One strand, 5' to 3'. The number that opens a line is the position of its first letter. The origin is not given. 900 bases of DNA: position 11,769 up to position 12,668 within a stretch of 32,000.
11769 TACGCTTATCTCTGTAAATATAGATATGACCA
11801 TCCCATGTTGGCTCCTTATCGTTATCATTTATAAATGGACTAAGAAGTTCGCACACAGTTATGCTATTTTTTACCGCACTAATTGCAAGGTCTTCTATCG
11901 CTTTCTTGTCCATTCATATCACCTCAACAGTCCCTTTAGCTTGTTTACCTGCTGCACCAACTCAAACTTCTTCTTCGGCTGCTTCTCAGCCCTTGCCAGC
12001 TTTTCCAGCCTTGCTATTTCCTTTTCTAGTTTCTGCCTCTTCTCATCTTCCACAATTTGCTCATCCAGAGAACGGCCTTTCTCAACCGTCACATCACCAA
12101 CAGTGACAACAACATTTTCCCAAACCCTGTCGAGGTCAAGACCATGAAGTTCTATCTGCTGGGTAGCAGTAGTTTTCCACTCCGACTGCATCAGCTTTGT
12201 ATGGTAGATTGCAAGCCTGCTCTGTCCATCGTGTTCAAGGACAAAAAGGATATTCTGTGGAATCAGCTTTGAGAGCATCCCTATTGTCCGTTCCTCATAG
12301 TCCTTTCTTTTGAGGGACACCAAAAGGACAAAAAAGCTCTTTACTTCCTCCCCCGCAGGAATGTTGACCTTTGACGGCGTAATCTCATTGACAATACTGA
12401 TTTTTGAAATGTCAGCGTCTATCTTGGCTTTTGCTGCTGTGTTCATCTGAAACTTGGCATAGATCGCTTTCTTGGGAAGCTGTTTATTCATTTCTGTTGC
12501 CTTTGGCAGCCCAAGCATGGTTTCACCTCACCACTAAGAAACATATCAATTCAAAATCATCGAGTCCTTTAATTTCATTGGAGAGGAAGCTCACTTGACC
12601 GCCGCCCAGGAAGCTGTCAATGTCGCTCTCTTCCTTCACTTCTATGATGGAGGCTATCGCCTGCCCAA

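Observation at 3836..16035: Type III R-M core expanded into a six-gene, translationally coupled helicase/nuclease/HEPN-like operon: candidate undescribed composite defence system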

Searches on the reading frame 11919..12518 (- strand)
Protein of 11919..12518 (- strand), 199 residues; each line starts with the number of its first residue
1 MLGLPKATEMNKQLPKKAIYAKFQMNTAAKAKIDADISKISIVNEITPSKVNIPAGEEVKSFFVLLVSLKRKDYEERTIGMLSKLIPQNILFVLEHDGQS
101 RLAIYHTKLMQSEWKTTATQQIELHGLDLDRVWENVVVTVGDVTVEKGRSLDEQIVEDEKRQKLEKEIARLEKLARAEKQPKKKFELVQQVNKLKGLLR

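Call 3: search_protein_families(library=pfam, proteins=[window:11919-12518:-], max_evalue=0.01)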
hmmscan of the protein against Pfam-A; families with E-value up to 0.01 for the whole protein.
window:11919-12518:- (199 aa): 1 family
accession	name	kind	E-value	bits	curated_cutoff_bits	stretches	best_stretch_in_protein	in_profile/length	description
PF14335.11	DUF4391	-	7.5e-32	111.5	29.9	1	2-195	1-229/232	Domain of unknown function (DUF4391)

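Call 4: search_protein_families(library=padloc, proteins=[window:11919-12518:-], max_evalue=0.01)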
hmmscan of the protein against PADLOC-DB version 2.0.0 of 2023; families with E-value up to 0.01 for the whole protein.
window:11919-12518:- (199 aa): 0 families

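Call 5: search_protein_families(library=ncbifam, proteins=[window:11919-12518:-], max_evalue=0.01)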
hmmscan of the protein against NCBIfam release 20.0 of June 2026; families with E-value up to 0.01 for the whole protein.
window:11919-12518:- (199 aa): 0 families

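Call 9: find_homologous_proteins(query=window:11919-12518:-)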
Query window:11919-12518:- (199 aa): 6698 proteins with E <= 0.001 among 6958 candidates; the best 120 are listed.
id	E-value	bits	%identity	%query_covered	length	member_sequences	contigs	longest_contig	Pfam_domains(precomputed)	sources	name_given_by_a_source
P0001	2.1e-119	414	99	100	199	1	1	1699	PF14335.12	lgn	-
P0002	1.1e-109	382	91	100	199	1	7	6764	PF14335.12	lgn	-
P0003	2.5e-107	375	91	98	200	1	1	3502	PF14335.12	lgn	-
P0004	2.6e-106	371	88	100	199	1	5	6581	PF14335.12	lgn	-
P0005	4.2e-106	371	91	98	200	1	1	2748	PF14335.12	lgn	-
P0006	4.6e-106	370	91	98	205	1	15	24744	PF14335.12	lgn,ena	-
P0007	7.6e-104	363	87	100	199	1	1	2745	PF14335.12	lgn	-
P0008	4.6e-93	328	78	98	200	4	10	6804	PF14335.12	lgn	-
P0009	1.7e-92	326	79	98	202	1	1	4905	PF14335.12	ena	-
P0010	1.1e-91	324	77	97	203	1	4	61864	PF14335.12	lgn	-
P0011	2.5e-91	322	77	98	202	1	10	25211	PF14335.12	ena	-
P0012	4.2e-91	322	76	98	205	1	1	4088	PF14335.12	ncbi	-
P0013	5.5e-91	321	78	97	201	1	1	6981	PF14335.12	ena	-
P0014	5.6e-91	321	77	98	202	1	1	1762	PF14335.12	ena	-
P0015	6.1e-91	321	74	98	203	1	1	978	PF14335.12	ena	-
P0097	2.3e-87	310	76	98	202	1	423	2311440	PF14335.12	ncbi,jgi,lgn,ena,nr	ncbi:DUF4391 family protein [Ruminococcus bromii]|jgi:hypothetical protein|nr:DUF4391 domain-contain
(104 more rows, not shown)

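Call 10: find_encoding_contigs(protein=P0097, flank=10000, max_places=6)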
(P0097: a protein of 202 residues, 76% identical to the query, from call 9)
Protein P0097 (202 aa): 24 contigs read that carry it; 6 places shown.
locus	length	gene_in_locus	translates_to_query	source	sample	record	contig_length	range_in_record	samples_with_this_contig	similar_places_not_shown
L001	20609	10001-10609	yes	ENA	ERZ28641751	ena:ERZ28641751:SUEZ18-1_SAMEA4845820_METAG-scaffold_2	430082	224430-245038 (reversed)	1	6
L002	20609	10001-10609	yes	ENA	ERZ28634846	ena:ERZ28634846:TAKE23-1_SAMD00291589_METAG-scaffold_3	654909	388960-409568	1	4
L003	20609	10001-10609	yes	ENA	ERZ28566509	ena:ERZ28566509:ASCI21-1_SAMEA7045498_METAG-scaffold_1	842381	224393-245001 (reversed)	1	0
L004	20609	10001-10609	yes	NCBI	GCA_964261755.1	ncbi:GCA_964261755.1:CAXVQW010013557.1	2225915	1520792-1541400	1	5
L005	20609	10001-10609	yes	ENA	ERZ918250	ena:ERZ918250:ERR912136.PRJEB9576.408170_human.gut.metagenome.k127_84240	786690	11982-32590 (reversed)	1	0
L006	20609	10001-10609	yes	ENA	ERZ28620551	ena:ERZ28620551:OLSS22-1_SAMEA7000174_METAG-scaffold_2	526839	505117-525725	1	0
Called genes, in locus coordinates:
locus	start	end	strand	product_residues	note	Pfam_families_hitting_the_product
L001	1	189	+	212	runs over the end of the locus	-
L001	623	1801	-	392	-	PF13102:Phage_int_SAM_5, PF14659:Phage_int_SAM_3, PF00589:Phage_integrase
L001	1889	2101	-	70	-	PF12728:HTH_17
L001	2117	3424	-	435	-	PF01580:FtsK_SpoIIIE, PF01935:DUF87 (faint), PF12846:AAA_10 (faint)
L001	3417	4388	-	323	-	PF02407:Viral_Rep, PF00910:RNA_helicase (faint)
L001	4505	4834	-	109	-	-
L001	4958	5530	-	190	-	-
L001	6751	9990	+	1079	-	PF00176:SNF2-rel_dom, PF04851:ResIII, PF00271:Helicase_C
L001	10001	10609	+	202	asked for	PF14335:DUF4391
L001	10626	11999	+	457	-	PF13289:SIR2_2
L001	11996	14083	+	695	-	PF01935:DUF87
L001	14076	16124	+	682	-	PF01555:N6_N4_Mtase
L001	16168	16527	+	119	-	PF05635:23S_rRNA_IVP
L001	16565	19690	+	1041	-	PF04851:ResIII, PF00270:DEAD (weak), PF19778:RE_endonuc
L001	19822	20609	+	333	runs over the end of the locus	-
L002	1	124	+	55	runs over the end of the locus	-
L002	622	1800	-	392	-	PF13102:Phage_int_SAM_5, PF14659:Phage_int_SAM_3, PF00589:Phage_integrase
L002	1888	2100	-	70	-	PF12728:HTH_17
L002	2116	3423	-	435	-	PF01580:FtsK_SpoIIIE, PF01935:DUF87 (faint), PF12846:AAA_10 (faint)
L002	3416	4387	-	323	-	PF02407:Viral_Rep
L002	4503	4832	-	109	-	-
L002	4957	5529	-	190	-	-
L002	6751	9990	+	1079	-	PF00176:SNF2-rel_dom, PF04851:ResIII, PF00271:Helicase_C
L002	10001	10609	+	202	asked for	PF14335:DUF4391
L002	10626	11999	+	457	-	PF13289:SIR2_2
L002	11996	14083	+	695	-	PF01935:DUF87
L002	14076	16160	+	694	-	PF01555:N6_N4_Mtase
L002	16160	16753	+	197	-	-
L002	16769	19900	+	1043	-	PF04851:ResIII, PF00270:DEAD (weak), PF19778:RE_endonuc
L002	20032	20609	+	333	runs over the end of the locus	-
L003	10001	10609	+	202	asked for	PF14335:DUF4391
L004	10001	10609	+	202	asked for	PF14335:DUF4391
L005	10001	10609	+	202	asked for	PF14335:DUF4391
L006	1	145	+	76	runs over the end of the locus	PF01381:HTH_3, PF12844:HTH_19, PF13560:HTH_31 (weak)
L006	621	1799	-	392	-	PF13102:Phage_int_SAM_5, PF14659:Phage_int_SAM_3, PF00589:Phage_integrase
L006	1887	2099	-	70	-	PF12728:HTH_17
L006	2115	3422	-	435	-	PF01580:FtsK_SpoIIIE, PF01935:DUF87 (faint), PF12846:AAA_10 (faint)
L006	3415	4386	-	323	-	PF02407:Viral_Rep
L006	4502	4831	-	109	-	-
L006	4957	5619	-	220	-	-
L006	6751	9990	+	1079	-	PF00176:SNF2-rel_dom, PF04851:ResIII, PF00271:Helicase_C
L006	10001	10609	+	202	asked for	PF14335:DUF4391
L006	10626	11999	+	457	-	PF13289:SIR2_2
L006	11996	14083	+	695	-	PF01935:DUF87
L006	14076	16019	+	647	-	PF01555:N6_N4_Mtase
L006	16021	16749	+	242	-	-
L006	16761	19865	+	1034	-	PF04851:ResIII, PF00270:DEAD (weak), PF19778:RE_endonuc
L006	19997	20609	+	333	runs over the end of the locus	-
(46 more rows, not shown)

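Call 11: find_encoding_contigs(protein=P0006, flank=10000, max_places=4)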
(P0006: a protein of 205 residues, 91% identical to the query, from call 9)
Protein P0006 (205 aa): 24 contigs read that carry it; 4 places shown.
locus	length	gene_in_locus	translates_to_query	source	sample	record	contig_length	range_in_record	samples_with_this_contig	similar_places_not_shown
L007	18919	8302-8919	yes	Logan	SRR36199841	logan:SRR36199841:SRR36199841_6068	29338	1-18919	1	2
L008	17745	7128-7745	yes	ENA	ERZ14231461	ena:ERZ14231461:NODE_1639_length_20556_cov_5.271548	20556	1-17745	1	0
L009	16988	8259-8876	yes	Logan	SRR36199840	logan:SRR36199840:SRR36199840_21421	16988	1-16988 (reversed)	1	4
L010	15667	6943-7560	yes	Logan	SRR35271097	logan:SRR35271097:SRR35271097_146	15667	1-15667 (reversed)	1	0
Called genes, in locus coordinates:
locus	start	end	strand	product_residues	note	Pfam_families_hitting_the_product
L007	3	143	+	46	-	?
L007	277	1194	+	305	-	PF14249:Tocopherol_cycl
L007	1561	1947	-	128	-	-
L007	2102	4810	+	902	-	PF01443:Viral_helicase1 (faint), PF13086:AAA_11, PF13245:AAA_19, PF13604:AAA_30, PF13087:AAA_12, PF10881:DUF2726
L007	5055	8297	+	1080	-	PF00176:SNF2-rel_dom, PF04851:ResIII (weak), PF00271:Helicase_C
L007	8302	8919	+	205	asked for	PF14335:DUF4391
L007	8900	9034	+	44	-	-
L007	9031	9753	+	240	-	-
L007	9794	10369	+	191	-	-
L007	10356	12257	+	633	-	PF01555:N6_N4_Mtase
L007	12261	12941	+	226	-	PF13643:DUF4145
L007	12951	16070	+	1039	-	PF00270:DEAD (weak), PF04851:ResIII, PF19778:RE_endonuc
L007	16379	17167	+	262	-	PF03747:ADP_ribosyl_GH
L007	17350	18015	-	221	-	PF01381:HTH_3, PF13443:HTH_26 (weak)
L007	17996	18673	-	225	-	PF13151:DUF3990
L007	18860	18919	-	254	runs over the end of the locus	PF19553:DUF6076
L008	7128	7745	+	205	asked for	PF14335:DUF4391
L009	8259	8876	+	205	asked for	PF14335:DUF4391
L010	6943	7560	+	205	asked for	PF14335:DUF4391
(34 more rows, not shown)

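Call 14: find_related_loci(query=A1, collection=genome_contigs, flank=10000)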
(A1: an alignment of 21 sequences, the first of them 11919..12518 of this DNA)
Query A1 (199 aa) in genome_contigs; peptide patterns used: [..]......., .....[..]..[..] (x = any residue, [..] = any of these).
242 stretches matched a pattern; 108 encode a relative of the query (tblastn E <= 1e-3); the best 80 are kept; 80 distinct loci.
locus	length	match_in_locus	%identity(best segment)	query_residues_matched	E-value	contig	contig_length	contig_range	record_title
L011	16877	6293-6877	76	1-195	8e-101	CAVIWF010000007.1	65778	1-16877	bacterium isolate G02630-L1_cleanbin_000011 genome assembly, contig: Spades_G02630-L1_contig_168, whole genome shotgun s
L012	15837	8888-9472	76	1-195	5e-100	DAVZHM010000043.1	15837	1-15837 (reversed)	MAG TPA_asm: Candidatus Fimenecus sp. isolate gSpreadC_ID_39 NODE_64_length_15837_cov_6.941009, whole genome shotgun seq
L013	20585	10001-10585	75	1-195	1e-99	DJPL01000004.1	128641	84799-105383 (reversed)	MAG TPA_asm: Ruminococcaceae bacterium UBA6413 UBA6413_contig_2029, whole genome shotgun sequence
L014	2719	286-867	75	1-194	1e-100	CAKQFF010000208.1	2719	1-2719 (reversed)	MAG: uncultured Prevotella sp. isolate REFINED_METABAT215_TOP10_CONTIGS_1500_ASSEMBLY_K77_MERGED__Hadza_PheChl_Fiber-Had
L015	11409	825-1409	74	1-195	5e-98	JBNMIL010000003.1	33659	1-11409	MAG: Angelakisella sp. isolate CM_BacAng2251.97 k141_69286_length_33659_cov_11.9629, whole genome shotgun sequence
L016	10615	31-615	73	1-195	8e-97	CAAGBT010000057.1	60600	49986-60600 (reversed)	MAG TPA_asm: uncultured Oscillospiraceae bacterium, isolate HGM13125, WGS project CAAGBT010000000 data, contig: SRS47607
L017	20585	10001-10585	76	1-195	1e-96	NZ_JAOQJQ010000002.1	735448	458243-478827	Brotonthovivens ammoniilytica strain Sanger_109 .14207_7_10.2, whole genome shotgun sequence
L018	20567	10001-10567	76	1-189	1e-94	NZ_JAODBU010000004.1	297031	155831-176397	Eubacterium album strain LFL-14 LFL.14_ctg004, whole genome shotgun sequence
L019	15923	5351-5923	74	1-191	2e-94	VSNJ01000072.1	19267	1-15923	MAG: Lachnospiraceae bacterium isolate SC1116_S22_bin.13 SC1116_S22_SC1116_S22_bin.13_contig_72, whole genome shotgun se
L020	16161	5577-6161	74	1-195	2e-94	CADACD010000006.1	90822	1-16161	MAG: uncultured Lachnospiraceae bacterium isolate RUG13154 genome assembly, contig: RUG13154_asm_6, whole genome shotgun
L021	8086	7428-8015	73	1-196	1e-95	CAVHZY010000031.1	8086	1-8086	uncultured Phascolarctobacterium sp. isolate H07655-L1_cleanbin_000003 genome assembly, contig: Spades_H07655-L1_contig_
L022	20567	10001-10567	76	1-189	3e-94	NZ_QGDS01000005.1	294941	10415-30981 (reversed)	Faecalicatena contorta strain NLAE-zl-C134 Ga0104392_105, whole genome shotgun sequence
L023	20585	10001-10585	74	1-195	1e-93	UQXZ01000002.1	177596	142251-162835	uncultured Clostridiales bacterium isolate UMGS752 genome assembly, contig: NODE_22_length_177596_cov_22.593480, whole g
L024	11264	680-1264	73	1-195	1e-93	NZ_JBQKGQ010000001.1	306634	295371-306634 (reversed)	Agathobacter sp. LCP21S3_B2 contig00001, whole genome shotgun sequence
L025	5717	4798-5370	73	1-191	2e-91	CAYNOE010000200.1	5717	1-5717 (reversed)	MAG TPA_asm: uncultured Lachnobacterium sp. isolate SRP287540_co1_113 genome assembly, contig: NODE_15321_length_5717_co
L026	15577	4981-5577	67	1-199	7e-91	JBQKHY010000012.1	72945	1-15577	Ruminococcus sp. LCP21S3_E8 contig00012, whole genome shotgun sequence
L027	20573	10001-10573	73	1-191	5e-91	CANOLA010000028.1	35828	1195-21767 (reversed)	MAG TPA_asm: uncultured Lachnospiraceae bacterium isolate SRR13921780_bin.6_metawrap_v1.3_MAG genome assembly, contig: N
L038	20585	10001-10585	66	1-195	7e-84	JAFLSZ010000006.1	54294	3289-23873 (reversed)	MAG: Lachnospiraceae bacterium isolate HAN040 Seq6, whole genome shotgun sequence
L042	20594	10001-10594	63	1-198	8e-82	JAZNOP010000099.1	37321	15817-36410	MAG: Acutalibacteraceae bacterium isolate T1900044652_TS20190118.MAGScoT_cleanbin_000015 SGB_1433_k141_2388187, whole ge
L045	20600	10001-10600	65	1-198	6e-87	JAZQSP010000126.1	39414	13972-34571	MAG: Faecalimonas sp. isolate T1900045203_TC20190199.MAGScoT_cleanbin_000004 SGB_5327_k141_1215780, whole genome shotgun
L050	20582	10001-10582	65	1-194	6e-78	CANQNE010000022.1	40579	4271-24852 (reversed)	MAG: uncultured Lachnospiraceae bacterium isolate Lapin-012__bin85 genome assembly, contig: Lapin-012__NODE_1619_length_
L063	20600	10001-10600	61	1-195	2e-74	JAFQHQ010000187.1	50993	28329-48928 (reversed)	MAG: Clostridia bacterium isolate RGIG1828 Goat_Cecum-5__c575189, whole genome shotgun sequence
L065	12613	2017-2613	55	1-199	6e-72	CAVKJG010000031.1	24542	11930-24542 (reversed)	Sphaerochaetaceae bacterium isolate H07689-L1_cleanbin_000002 genome assembly, contig: Spades_H07689-L1_contig_1120, who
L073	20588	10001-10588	54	1-196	6e-67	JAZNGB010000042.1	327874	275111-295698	MAG: Acutalibacteraceae bacterium isolate T1900044709_TS20190175.MAGScoT_cleanbin_000006 SGB_1827_k141_1484026, whole ge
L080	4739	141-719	51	1-195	2e-61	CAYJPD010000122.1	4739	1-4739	MAG TPA_asm: uncultured Bacteroides sp. isolate ERP123703_co5_69 genome assembly, contig: NODE_12387_length_4739_cov_75.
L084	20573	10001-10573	73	1-191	2e-93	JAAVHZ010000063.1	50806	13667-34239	MAG: Lachnospiraceae bacterium isolate Mgla_MAG_3-bin_26 c_000000135706, whole genome shotgun sequence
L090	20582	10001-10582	41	1-195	4e-44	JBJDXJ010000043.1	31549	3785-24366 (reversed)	MAG: Clostridia bacterium isolate LOHA14_bin.007 NODE_578_length_31549_cov_9.815393, whole genome shotgun sequence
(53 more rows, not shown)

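Call 18: search_protein_families(library=pfam, proteins=[L038:10597-11439:+, L018:10615-11487:+, L027:10619-11770:+, L006:16021-16749:+, L065:5379-6215:+, L050:15163-16194:+, L007:9794-10369:+, L080:1482-2114:+, L090:13700-14701:+, L022:13464-13820:+], max_evalue=0.01)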
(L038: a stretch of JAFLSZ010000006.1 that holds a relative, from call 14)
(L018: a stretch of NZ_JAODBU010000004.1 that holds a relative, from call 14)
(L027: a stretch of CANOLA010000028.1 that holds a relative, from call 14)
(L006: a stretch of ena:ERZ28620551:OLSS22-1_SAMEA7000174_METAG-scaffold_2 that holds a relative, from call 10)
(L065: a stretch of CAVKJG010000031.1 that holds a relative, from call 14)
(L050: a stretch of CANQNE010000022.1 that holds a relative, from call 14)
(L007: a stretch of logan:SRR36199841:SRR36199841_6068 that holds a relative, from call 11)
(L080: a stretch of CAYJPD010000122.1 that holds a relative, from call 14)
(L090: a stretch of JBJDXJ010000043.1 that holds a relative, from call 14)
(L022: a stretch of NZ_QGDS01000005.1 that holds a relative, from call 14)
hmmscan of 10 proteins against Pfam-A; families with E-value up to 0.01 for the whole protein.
L038:10597-11439:+ (280 aa): 0 families

L018:10615-11487:+ (290 aa): 3 families
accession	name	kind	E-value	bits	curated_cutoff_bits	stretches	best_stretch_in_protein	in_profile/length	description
PF13676.11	TIR_2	-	1.5e-20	74.3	28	1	149-245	1-93/122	TIR domain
PF01582.25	TIR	-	3.8e-13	50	21.3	1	147-249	2-103/179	TIR domain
PF10137.14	CAP12-PCTIR_TIR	-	0.0026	18.2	24.7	0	149-224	2-78/119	CAP12/Pycsar effector protein, TIR domain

L027:10619-11770:+ (383 aa): 0 families

L006:16021-16749:+ (242 aa): 0 families

L065:5379-6215:+ (278 aa): 1 family
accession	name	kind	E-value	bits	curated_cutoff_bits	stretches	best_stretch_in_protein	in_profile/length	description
PF14355.11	Abi_C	-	4.2e-24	84.9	24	1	189-270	2-83/83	Abortive infection C-terminus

L050:15163-16194:+ (343 aa): 1 family
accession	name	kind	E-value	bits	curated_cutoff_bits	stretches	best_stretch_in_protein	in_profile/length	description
PF13310.11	Virulence_RhuM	-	9.5e-107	356.4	33.7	1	68-311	1-248/252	Virulence protein RhuM family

L007:9794-10369:+ (191 aa): 0 families

L080:1482-2114:+ (210 aa): 1 family
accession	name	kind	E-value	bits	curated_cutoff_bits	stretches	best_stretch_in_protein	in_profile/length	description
PF15086.11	UPF0542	-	0.006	16.8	27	0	22-68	22-66/68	Uncharacterised protein family UPF0542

L090:13700-14701:+ (333 aa): 2 families
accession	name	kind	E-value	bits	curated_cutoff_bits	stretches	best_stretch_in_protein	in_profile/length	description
PF05014.21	Nuc_deoxyrib_tr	-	1.4e-06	28.9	28.8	1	243-297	45-101/117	Nucleoside 2-deoxyribosyltransferase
PF13271.11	DUF4062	-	0.0018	18.9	24.7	1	210-266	2-58/82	Domain of unknown function (DUF4062)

L022:13464-13820:+ (118 aa): 0 families

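Call 19: search_protein_families(library=pfam, proteins=[L038:11455-11886:+, L084:12943-13929:+, L042:14023-14685:+, L045:13372-13980:+, L002:16160-16753:+, L016:3219-3833:+, L018:13449-14057:+, L026:7771-9219:+, L073:14323-15105:+, L063:10621-11277:+], max_evalue=0.01)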
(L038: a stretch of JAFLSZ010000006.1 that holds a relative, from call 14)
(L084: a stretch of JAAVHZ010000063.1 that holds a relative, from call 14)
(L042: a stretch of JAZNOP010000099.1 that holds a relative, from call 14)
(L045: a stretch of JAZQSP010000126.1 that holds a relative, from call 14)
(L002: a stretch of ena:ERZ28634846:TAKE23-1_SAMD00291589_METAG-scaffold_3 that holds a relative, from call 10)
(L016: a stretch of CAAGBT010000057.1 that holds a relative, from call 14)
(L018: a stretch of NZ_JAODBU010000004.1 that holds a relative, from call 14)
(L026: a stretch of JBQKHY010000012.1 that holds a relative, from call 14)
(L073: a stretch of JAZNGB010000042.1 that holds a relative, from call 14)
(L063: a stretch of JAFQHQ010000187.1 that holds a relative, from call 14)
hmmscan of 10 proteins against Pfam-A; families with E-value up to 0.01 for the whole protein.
L038:11455-11886:+ (143 aa): 0 families

L084:12943-13929:+ (328 aa): 2 families
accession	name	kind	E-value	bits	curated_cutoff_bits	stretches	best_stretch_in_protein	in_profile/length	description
PF13903.11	Claudin_2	-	0.001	19.3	29.1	1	7-81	94-167/192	PMP-22/EMP/MP20/Claudin tight junction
PF07907.16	YibE_F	-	0.0031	17.5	27.2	1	14-76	51-116/241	YibE/F-like protein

L042:14023-14685:+ (220 aa): 0 families

L045:13372-13980:+ (202 aa): 0 families

L002:16160-16753:+ (197 aa): 0 families

L016:3219-3833:+ (204 aa): 0 families

L018:13449-14057:+ (202 aa): 0 families

L026:7771-9219:+ (482 aa): 2 families
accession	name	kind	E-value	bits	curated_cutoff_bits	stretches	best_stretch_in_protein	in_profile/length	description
PF13749.12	HATPase_c_4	-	1.9e-18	66.6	26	1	315-398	1-88/89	Putative ATP-dependent DNA helicase recG C-terminal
PF04326.19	SLFN_AlbA_2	-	2.2e-16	60.9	25.3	1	17-139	1-118/118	Schlafen, AlbA_2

L073:14323-15105:+ (260 aa): 0 families

L063:10621-11277:+ (218 aa): 0 families

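Call 29: search_solved_structures(query=A1, max_evalue=1)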
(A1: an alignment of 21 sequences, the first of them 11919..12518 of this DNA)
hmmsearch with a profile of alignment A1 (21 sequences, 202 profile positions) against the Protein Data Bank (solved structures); distinct sequences matched with E-value up to 1: 3.
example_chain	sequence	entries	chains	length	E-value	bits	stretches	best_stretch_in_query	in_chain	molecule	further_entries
3k4x_A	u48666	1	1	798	0.092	15.6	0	76-114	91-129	Proliferating cell nuclear antigen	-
3mqw_A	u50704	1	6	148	0.24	14.3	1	35-113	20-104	putative Endoribonuclease L-PSP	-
3m1x_A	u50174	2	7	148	0.34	13.7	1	36-113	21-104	putative Endoribonuclease L-PSP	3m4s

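Call 39: predict_structure(alignment_id=A1)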
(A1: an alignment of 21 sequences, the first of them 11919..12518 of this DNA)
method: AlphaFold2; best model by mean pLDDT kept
length: 199 residues; sequences in the alignment: 21
mean_pLDDT: 64.6   pTM: 0.48
mean pLDDT of the five models: 64.6, 63.2, 59.7, 58.7, 58.3
residues with pLDDT >= 90: 24; 70-90: 66; 50-70: 54; < 50: 55
segments of 3 or more residues with pLDDT < 50: 1-12, 50-58, 122-152
pLDDT, mean of each block of 10 residues (from residue 1): 30 61 71 77 61 47 73 66 60 76 67 65 43 40 41 62 88 91 92 86
secondary structure, 60 per line:
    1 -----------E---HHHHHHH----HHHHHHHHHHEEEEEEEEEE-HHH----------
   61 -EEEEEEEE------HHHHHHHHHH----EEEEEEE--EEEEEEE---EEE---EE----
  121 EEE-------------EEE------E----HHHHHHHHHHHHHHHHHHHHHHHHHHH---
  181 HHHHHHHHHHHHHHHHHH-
elements in order: H16-22 H27-36 E37-46 E62-69 H76-85 E90-96 E99-105 E109-111 E121-123 E137-139 H151-177 H181-198

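Call 43: search_dna_similar(query=window:11919-12518:-, collection=plasmids, mode=protein, max_rows=25, rows=spread)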
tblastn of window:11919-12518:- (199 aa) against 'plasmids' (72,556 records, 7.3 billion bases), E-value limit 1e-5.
No match.
